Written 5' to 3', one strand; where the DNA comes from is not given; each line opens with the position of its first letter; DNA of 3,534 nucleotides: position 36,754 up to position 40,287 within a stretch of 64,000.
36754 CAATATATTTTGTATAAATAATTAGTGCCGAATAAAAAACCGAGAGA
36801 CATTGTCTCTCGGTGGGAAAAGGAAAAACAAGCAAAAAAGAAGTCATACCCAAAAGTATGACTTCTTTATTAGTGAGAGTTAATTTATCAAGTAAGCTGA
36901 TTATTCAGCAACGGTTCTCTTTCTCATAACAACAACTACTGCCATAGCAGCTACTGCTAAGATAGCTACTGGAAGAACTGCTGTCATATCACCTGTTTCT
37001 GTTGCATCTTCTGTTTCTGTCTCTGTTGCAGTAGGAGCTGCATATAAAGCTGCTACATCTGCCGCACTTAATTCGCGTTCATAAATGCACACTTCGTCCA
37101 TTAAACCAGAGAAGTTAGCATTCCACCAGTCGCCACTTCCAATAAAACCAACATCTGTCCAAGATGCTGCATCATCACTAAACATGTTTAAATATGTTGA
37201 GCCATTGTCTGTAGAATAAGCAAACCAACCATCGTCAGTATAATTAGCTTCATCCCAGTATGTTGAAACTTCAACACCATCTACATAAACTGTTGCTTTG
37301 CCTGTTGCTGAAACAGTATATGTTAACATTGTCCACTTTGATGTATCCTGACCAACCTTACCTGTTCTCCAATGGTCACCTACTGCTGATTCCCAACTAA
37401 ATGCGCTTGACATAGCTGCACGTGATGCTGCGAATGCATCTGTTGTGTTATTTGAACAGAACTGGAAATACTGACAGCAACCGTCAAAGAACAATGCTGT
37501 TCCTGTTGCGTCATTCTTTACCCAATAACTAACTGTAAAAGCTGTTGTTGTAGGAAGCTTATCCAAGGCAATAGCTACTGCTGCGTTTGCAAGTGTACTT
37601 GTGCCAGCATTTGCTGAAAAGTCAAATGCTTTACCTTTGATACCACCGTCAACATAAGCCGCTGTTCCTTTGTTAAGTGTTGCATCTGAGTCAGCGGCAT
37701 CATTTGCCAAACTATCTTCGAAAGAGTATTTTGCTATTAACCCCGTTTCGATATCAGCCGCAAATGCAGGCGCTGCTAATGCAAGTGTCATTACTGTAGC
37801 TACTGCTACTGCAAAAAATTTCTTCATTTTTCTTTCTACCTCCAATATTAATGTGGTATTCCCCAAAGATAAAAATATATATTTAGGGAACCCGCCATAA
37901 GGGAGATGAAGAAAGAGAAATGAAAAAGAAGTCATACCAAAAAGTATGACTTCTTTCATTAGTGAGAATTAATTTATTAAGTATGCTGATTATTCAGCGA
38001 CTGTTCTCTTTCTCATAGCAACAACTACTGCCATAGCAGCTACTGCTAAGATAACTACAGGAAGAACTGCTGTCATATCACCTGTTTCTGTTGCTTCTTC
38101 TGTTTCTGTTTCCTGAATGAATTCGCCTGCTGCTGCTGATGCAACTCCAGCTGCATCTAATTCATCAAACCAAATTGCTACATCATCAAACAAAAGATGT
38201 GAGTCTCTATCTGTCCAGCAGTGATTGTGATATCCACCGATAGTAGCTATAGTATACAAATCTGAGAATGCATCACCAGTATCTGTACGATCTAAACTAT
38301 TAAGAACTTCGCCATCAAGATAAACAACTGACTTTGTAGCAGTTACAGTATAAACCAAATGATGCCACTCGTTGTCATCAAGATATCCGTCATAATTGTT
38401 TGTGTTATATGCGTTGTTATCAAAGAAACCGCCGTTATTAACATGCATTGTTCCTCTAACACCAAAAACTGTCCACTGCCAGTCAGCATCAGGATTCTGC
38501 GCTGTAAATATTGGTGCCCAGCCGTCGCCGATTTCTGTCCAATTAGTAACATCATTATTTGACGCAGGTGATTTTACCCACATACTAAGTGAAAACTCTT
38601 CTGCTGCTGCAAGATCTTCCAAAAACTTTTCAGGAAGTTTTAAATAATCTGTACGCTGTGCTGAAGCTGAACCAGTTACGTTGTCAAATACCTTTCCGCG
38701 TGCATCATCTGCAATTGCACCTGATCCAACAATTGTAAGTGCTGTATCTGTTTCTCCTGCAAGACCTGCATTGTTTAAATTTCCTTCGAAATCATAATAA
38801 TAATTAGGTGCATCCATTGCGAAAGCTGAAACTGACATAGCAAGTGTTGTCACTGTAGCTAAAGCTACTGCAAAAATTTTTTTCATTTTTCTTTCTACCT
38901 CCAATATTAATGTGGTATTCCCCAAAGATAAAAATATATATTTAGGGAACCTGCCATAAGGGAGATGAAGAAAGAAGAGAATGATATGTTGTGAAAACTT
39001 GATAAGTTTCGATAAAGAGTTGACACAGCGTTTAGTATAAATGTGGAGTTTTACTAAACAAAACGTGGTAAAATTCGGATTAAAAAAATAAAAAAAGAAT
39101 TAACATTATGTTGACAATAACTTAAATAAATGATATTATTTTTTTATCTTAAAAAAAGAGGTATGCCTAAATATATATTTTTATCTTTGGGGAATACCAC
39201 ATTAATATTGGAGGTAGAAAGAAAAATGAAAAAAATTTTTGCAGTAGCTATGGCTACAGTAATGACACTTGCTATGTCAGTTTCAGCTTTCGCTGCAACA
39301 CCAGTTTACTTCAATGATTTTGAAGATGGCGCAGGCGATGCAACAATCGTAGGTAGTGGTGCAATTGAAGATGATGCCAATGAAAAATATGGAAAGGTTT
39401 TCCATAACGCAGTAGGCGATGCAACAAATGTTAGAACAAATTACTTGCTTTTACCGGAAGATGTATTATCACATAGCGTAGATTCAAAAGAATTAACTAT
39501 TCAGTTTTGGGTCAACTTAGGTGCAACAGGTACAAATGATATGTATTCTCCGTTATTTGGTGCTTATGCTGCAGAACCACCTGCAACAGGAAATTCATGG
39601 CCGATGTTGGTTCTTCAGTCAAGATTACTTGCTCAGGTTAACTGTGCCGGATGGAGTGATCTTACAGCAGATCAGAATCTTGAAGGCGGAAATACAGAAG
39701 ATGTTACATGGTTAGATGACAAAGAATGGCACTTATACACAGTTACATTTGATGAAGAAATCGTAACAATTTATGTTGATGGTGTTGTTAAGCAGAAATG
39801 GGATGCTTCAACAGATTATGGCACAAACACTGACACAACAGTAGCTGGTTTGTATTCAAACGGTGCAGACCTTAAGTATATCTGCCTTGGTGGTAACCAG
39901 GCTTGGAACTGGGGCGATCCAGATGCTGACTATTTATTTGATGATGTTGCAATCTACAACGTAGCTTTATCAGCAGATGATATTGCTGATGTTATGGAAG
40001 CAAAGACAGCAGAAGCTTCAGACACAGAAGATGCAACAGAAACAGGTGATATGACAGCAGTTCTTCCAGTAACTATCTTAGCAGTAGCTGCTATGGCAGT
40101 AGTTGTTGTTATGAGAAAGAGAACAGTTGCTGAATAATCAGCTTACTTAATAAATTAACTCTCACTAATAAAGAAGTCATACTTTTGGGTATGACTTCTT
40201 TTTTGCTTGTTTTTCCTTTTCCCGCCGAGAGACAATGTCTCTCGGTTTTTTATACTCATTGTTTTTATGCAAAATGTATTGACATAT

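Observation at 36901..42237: Four surface-protein genes built as cassettes: conserved 5' and 3' modules around unrelated cores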

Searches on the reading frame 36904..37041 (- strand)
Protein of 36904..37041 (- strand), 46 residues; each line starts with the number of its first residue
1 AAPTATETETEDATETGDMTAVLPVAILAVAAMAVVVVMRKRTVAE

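Call 63: find_homologous_proteins(query=window:36904-37041:-, max_evalue=0.001)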
Query seq(46 aa): 1 candidates shared short words with the query, none scored E <= 0.001.

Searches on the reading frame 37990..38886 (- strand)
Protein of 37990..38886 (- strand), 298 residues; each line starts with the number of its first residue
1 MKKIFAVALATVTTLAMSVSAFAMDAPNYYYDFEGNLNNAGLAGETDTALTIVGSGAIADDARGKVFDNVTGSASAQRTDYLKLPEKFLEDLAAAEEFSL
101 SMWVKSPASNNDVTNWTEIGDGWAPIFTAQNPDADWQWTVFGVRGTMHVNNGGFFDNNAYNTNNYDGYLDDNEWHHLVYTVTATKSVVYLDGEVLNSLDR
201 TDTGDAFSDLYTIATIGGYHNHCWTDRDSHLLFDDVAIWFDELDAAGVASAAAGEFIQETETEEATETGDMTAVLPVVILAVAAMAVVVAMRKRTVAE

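Call 6: search_protein_families(library=pfam, proteins=[window:37990-38886:-], max_evalue=0.01)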
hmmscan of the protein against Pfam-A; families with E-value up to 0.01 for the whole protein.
window:37990-38886:- (298 aa): 1 family
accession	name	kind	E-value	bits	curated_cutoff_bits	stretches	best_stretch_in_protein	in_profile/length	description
PF13385.13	Laminin_G_3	-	3.3e-11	44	27.6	1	79-248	4-150/151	Concanavalin A-like lectin/glucanases superfamily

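Call 7: search_protein_families(library=ncbifam, proteins=[window:37990-38886:-], max_evalue=0.01)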
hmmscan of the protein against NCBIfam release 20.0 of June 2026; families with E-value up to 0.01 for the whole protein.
window:37990-38886:- (298 aa): 1 family
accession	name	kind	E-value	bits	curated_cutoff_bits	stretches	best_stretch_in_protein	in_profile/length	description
NF052521.1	TafC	equivalog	0.0002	20.6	410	1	60-195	188-305/373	TafC family fimbrial protein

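Call 10: find_encoding_contigs(protein=window:37990-38886:-, flank=10000, max_places=10)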
Protein window:37990-38886:- (298 aa): 15 contigs read that carry it; 10 places shown.
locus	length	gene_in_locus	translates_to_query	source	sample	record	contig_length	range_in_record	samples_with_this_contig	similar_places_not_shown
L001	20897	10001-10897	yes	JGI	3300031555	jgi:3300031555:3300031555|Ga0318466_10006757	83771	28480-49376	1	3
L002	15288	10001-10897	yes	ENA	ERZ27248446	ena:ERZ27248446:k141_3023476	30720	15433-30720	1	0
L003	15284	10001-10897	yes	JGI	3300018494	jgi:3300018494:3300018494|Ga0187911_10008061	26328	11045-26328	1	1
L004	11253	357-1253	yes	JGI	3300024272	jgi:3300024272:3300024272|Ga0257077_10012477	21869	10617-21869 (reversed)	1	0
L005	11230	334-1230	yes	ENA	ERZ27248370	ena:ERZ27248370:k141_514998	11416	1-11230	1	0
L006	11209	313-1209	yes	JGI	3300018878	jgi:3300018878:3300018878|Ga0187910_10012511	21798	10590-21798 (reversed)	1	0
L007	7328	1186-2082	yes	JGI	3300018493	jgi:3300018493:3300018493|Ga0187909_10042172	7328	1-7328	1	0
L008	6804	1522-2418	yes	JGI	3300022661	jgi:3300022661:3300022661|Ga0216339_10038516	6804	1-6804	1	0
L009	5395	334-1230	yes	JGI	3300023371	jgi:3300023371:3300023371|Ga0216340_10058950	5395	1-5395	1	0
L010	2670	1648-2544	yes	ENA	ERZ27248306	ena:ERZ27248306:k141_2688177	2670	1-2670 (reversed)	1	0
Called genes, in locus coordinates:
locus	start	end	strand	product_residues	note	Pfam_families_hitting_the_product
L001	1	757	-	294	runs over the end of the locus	PF00528:BPD_transp_1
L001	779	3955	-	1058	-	-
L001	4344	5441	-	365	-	PF13385:Laminin_G_3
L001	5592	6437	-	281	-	-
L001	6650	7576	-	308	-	-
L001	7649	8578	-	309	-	PF12784:PDDEXK_2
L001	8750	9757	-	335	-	PF13385:Laminin_G_3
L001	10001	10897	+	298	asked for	PF13385:Laminin_G_3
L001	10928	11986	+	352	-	PF13385:Laminin_G_3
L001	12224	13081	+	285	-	PF12784:PDDEXK_2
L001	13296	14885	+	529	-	PF00239:Resolvase, PF07508:Recombinase, PF13408:Zn_ribbon_recom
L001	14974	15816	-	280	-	PF00950:ABC-3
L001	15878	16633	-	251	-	PF00005:ABC_tran, PF02463:SMC_N, PF13304:AAA_21 (weak)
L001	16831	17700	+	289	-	PF02645:DegV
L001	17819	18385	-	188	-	-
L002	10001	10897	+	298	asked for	PF13385:Laminin_G_3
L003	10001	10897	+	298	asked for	PF13385:Laminin_G_3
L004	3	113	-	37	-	?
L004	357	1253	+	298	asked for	PF13385:Laminin_G_3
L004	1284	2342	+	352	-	PF13385:Laminin_G_3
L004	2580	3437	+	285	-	PF12784:PDDEXK_2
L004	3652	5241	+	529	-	PF00239:Resolvase, PF07508:Recombinase, PF13408:Zn_ribbon_recom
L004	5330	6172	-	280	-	PF00950:ABC-3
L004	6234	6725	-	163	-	PF00005:ABC_tran, PF13304:AAA_21 (weak)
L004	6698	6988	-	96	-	PF00005:ABC_tran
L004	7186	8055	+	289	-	PF02645:DegV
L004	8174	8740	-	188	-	-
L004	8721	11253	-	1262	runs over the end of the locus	PF18072:FGAR-AT_linker (weak), PF02769:AIRS_C, PF13507:GATase_5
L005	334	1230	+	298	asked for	PF13385:Laminin_G_3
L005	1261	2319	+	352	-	PF13385:Laminin_G_3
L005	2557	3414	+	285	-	PF12784:PDDEXK_2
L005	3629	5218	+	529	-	PF00239:Resolvase, PF07508:Recombinase, PF13408:Zn_ribbon_recom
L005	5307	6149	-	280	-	PF00950:ABC-3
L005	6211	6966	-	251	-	PF00005:ABC_tran, PF02463:SMC_N, PF13304:AAA_21 (weak)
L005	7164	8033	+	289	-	PF02645:DegV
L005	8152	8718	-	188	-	-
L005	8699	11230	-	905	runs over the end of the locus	?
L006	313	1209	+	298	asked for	PF13385:Laminin_G_3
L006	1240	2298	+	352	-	PF13385:Laminin_G_3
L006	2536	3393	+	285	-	PF12784:PDDEXK_2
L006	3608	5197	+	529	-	PF00239:Resolvase, PF07508:Recombinase, PF13408:Zn_ribbon_recom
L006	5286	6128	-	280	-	PF00950:ABC-3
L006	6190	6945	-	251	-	PF00005:ABC_tran, PF02463:SMC_N, PF13304:AAA_21 (weak)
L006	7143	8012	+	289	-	PF02645:DegV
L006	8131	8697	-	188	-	-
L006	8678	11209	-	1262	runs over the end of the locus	PF18072:FGAR-AT_linker (weak), PF02769:AIRS_C, PF13507:GATase_5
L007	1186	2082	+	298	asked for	PF13385:Laminin_G_3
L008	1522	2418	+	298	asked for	PF13385:Laminin_G_3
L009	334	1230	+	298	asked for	PF13385:Laminin_G_3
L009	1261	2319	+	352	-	PF13385:Laminin_G_3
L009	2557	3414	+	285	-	PF12784:PDDEXK_2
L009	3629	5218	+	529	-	PF00239:Resolvase, PF07508:Recombinase, PF13408:Zn_ribbon_recom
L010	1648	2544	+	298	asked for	PF13385:Laminin_G_3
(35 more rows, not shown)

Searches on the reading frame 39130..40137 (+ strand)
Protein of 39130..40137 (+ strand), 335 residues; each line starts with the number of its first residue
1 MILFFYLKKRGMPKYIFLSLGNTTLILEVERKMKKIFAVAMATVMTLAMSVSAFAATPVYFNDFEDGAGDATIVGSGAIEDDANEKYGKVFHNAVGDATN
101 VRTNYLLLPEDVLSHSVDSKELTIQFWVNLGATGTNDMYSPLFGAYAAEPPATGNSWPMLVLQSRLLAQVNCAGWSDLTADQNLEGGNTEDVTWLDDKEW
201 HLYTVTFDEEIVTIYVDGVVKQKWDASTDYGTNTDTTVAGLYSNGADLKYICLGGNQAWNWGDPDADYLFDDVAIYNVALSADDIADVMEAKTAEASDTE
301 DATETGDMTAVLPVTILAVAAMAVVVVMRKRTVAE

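Call 6: search_protein_families(library=pfam, proteins=[window:39226-40137:+], max_evalue=0.01)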
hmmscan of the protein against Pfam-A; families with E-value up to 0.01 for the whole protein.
window:39226-40137:+ (303 aa): 1 family
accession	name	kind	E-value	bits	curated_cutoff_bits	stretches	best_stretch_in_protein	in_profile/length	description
PF13385.13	Laminin_G_3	-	9.2e-14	52.3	27.6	1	72-254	5-151/151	Concanavalin A-like lectin/glucanases superfamily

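Call 7: search_protein_families(library=ncbifam, proteins=[window:39226-40137:+], max_evalue=0.01)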
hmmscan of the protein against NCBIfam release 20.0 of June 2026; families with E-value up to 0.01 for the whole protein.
window:39226-40137:+ (303 aa): 0 families

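Call 14: find_encoding_contigs(protein=window:39226-40137:+, flank=6000, max_places=10)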
Protein window:39226-40137:+ (303 aa): 2 contigs read that carry it; 2 places shown.
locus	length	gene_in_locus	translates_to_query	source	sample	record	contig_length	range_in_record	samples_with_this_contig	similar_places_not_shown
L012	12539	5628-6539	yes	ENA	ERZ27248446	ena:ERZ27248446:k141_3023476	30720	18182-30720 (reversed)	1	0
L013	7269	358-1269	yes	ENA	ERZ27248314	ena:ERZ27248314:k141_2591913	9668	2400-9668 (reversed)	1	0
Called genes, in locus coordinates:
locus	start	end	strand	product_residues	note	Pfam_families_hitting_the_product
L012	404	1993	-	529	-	PF00239:Resolvase, PF07508:Recombinase, PF13408:Zn_ribbon_recom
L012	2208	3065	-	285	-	PF12784:PDDEXK_2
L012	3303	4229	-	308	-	PF13385:Laminin_G_3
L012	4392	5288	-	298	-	PF13385:Laminin_G_3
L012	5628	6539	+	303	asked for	PF13385:Laminin_G_3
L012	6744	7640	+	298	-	PF12784:PDDEXK_2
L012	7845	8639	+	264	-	-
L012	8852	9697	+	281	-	-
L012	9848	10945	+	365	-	PF13385:Laminin_G_3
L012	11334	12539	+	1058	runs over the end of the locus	-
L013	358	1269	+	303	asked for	PF13385:Laminin_G_3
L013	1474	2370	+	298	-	PF12784:PDDEXK_2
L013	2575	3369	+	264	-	-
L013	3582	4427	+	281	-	-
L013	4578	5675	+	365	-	PF13385:Laminin_G_3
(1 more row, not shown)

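Call 17: find_encoding_contigs(protein=window:39130-40137:+, flank=6000, max_places=10)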
Protein window:39130-40137:+ (335 aa): 9 contigs read that carry it; 6 places shown.
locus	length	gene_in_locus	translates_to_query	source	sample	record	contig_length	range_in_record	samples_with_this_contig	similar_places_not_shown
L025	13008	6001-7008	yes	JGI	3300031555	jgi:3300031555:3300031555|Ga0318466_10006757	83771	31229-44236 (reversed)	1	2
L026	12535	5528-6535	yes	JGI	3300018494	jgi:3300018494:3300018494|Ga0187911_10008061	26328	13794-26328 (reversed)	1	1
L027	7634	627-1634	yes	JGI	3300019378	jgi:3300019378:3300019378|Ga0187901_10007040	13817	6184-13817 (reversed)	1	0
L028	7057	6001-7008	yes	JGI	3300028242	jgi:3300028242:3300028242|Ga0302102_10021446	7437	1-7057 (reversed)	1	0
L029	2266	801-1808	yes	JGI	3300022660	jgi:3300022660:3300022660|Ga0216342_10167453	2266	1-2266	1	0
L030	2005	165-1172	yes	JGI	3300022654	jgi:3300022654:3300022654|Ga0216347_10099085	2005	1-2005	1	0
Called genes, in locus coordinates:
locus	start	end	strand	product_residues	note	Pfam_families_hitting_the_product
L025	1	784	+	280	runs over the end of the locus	PF00950:ABC-3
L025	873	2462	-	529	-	PF00239:Resolvase, PF07508:Recombinase, PF13408:Zn_ribbon_recom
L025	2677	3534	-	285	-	PF12784:PDDEXK_2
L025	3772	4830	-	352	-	PF13385:Laminin_G_3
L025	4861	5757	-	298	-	PF13385:Laminin_G_3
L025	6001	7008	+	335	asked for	PF13385:Laminin_G_3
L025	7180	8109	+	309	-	PF12784:PDDEXK_2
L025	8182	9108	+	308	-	-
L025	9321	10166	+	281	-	-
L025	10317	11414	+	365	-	PF13385:Laminin_G_3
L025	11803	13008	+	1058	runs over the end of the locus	-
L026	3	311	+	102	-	?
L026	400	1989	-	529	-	PF00239:Resolvase, PF07508:Recombinase, PF13408:Zn_ribbon_recom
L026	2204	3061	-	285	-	PF12784:PDDEXK_2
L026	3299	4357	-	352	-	PF13385:Laminin_G_3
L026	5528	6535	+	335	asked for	PF13385:Laminin_G_3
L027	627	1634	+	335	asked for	PF13385:Laminin_G_3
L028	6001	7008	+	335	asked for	PF13385:Laminin_G_3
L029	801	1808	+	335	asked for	PF13385:Laminin_G_3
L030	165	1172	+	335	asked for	PF13385:Laminin_G_3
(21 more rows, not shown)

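Call 30: list_cluster_members(proteins=[P0002, P0011, P0005, P0010, window:34002-35591:-, window:39226-40137:+])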
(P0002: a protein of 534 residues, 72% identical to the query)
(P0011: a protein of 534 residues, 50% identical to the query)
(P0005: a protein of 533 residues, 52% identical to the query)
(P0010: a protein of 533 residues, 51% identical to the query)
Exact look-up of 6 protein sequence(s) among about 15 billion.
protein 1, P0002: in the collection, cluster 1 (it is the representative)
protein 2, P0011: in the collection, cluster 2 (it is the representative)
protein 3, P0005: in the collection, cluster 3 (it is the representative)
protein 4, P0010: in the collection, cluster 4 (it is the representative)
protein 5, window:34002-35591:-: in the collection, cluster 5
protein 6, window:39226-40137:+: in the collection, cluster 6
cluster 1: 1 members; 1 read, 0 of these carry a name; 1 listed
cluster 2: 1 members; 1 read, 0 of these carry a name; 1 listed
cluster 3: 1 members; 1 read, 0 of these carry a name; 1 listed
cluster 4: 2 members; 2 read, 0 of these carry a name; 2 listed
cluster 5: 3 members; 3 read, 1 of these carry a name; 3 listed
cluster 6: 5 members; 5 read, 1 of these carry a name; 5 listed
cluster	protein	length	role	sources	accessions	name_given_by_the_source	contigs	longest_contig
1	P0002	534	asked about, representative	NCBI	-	-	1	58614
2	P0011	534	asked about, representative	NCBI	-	-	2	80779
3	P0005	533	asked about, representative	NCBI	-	-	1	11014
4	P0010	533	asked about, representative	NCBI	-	-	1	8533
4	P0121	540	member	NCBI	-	-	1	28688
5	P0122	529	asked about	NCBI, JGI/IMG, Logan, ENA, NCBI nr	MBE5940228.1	MAG: recombinase family protein [Lachnospiraceae bacterium] | recombinase family protein [Lachnospiraceae bacterium]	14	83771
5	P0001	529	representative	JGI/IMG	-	-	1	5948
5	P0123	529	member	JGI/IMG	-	-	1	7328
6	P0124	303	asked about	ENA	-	-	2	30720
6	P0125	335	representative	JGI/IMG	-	-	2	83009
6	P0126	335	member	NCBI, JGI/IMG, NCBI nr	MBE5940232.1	MAG: LamG domain-containing protein [Lachnospiraceae bacterium] | LamG domain-containing protein [Lachnospiraceae bacterium]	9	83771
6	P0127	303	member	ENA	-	-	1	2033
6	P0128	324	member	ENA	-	-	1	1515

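Call 82: search_protein_representatives(protein=window:39226-40137:+)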
Query: 303 residues. Proteins with E-value up to 0.001 (for the whole library): 333; up to 1e-10: 235; up to 1e-30: 164. The best 150 are listed.
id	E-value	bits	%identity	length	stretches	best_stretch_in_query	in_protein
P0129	1.1e-185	632.5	53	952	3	25-261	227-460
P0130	6.8e-156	534.6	50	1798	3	25-273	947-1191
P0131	4.9e-139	479.3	54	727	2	25-263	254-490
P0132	4.9e-126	436.7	49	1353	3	26-261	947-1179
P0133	1.1e-120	419.0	48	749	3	20-261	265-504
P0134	8.1e-118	409.7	51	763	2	23-260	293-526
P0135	6.2e-114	396.9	47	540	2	1-263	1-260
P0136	1.8e-113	395.4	49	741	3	24-262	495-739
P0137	1.6e-111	389.0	44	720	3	25-260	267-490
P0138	3.4e-111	387.9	49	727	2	24-262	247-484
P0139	2.4e-102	358.9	46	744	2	25-258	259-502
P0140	8.3e-94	330.8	61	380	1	2-261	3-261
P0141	9.8e-90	317.5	46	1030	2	20-271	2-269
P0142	2.6e-89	316.1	55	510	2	2-275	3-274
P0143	9.3e-81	288.0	56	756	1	24-275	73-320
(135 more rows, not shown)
